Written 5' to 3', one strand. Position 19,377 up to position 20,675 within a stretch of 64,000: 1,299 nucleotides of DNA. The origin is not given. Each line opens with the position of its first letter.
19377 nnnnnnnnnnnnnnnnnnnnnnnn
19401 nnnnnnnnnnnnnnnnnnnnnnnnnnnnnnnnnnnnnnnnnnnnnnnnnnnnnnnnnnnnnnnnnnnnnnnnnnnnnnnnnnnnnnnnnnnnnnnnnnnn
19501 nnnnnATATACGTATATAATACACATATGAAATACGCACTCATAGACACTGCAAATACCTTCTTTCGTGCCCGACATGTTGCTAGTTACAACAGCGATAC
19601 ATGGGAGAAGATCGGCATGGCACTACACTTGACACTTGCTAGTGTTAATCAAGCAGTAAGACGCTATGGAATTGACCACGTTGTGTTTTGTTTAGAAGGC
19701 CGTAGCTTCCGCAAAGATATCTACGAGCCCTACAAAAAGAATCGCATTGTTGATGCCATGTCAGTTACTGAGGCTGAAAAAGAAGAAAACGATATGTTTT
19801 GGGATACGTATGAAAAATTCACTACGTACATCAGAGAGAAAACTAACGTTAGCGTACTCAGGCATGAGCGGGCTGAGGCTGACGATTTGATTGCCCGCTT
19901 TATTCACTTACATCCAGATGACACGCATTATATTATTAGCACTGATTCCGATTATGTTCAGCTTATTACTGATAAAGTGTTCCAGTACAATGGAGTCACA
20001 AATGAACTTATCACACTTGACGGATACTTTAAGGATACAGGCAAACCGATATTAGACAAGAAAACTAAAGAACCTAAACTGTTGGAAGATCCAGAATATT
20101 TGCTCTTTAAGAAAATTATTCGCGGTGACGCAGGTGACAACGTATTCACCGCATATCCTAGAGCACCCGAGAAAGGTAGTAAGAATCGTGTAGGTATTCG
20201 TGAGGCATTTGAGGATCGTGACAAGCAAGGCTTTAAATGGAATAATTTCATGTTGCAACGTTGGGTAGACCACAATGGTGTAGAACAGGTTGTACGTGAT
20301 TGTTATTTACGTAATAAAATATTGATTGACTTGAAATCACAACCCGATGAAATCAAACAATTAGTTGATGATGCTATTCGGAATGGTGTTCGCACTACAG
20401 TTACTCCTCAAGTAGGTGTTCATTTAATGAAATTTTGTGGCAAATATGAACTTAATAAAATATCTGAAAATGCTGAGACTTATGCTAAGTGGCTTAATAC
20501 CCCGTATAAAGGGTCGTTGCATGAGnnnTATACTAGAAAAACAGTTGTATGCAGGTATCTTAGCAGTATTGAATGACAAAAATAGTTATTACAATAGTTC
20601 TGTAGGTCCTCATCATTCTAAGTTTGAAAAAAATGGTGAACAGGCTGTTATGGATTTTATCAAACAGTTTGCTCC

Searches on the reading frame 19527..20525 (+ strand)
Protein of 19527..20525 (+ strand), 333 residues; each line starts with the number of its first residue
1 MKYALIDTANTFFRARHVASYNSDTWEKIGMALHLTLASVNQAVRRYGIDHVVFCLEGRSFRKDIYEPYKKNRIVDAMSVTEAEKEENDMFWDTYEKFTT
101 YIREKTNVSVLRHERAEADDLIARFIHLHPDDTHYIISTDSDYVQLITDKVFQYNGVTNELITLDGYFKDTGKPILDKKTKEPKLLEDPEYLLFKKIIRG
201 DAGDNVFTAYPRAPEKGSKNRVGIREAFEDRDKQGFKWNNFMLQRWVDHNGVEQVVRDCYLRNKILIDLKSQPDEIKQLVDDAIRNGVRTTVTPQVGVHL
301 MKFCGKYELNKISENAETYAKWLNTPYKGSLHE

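Call 11: search_protein_families(library=phrogs, proteins=[window:19527-20525:+], max_evalue=0.00001)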
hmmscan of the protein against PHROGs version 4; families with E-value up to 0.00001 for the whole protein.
window:19527-20525:+ (333 aa): 1 family
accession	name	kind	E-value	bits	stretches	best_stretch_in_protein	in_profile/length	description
phrog_107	-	DNA, RNA and nucleotide metabolism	2.1e-34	120.6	1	2-322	120-409/542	exonuclease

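Call 17: search_dna_similar(query=window:19527-20525:+, collection=phages, mode=protein, max_rows=25)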
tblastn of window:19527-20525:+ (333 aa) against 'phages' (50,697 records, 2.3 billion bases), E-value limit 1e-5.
Records with a match: 235; places in all: 235; records where one place covers at least 80% of the query: 150.
Best place of each record, by identity: <60% 235.
By first word of the organism name: Vibrio 60; Escherichia 34; Campylobacter 29; Stenotrophomonas 16; Pseudomonas 11; Erwinia 11; Klebsiella 11; Synechococcus 11; Salmonella 8; Aeromonas 7; and 17 more.
By host as written in the record: Vibrio harveyi BAA-1116 34; Campylobacter jejuni NCTC12662 15; - 13; Stenotrophomonas maltophilia 13; Escherichia coli 11; Campylobacter jejuni 8; Synechococcus sp. 7; Vibrio campbellii BB120 7; and 75 more.
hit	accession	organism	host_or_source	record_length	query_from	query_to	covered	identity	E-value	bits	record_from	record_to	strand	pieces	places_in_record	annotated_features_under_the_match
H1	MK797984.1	Pseudomonas phage vB_PaeM_PA5oct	-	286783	3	325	97%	48.8%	2e-95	315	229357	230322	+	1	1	RNaseH ribonuclease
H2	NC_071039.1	Pseudomonas phage vB_PaeM_PA5oct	-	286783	3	325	97%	48.8%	2e-95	315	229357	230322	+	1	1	exonuclease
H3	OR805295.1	Pseudomonas phage Paride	Pseudomonas aeruginosa PAO1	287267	3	325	97%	48.8%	2e-95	315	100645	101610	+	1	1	exonuclease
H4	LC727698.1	Pseudomonas phage sp. 30-3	Pseudomonas aeruginosa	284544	3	325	97%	48.8%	2e-95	315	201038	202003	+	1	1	hypothetical protein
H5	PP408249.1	Pseudomonas phage vB_Pa-PAC2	Pseudomonas aeruginosa PAO1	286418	3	325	97%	48.8%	2e-95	315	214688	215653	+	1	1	RNaseH ribonuclease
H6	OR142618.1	Pseudomonas phage Callisto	Pseudomonas aeruginosa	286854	3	325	97%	48.8%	2e-95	315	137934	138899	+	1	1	xni: flap endonuclease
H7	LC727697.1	Pseudomonas phage sp. 30-2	Pseudomonas aeruginosa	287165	3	325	97%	48.8%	2e-95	315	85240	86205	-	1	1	hypothetical protein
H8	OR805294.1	Pseudomonas phage Ettore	Pseudomonas aeruginosa PAO1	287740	3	325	97%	48.8%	2e-95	315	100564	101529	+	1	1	exonuclease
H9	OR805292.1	Pseudomonas phage Cassandra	Pseudomonas aeruginosa PAO1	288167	3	325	97%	48.8%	2e-95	315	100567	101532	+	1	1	exonuclease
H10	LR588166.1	Pseudomonas phage vB_PaeM_MIJ3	-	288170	3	325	97%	48.8%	2e-95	315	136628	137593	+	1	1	polA: DNA polymerase I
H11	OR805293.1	Pseudomonas phage Deifobo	Pseudomonas aeruginosa PAO1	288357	3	325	97%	48.8%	2e-95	315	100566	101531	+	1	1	exonuclease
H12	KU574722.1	Pectobacterium phage vB_PcaM_CBB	Pectobacterium carotovorum subsp. ...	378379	3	332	99%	46.3%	6e-91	302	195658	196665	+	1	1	RNaseH ribonuclease | hypothetical protein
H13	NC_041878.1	Pectobacterium phage vB_PcaM_CBB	Pectobacterium carotovorum subsp. ...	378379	3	332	99%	46.3%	6e-91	302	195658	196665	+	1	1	RNaseH ribonuclease | hypothetical protein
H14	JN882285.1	Cronobacter phage vB_CsaM_GAP32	Cronobacter sakazakii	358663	3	321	96%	47.8%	8e-92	305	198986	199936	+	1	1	RNaseH ribonuclease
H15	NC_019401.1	Cronobacter phage vB_CsaM_GAP32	Cronobacter sakazakii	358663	3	321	96%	47.8%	8e-92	305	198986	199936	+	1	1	RNaseH ribonuclease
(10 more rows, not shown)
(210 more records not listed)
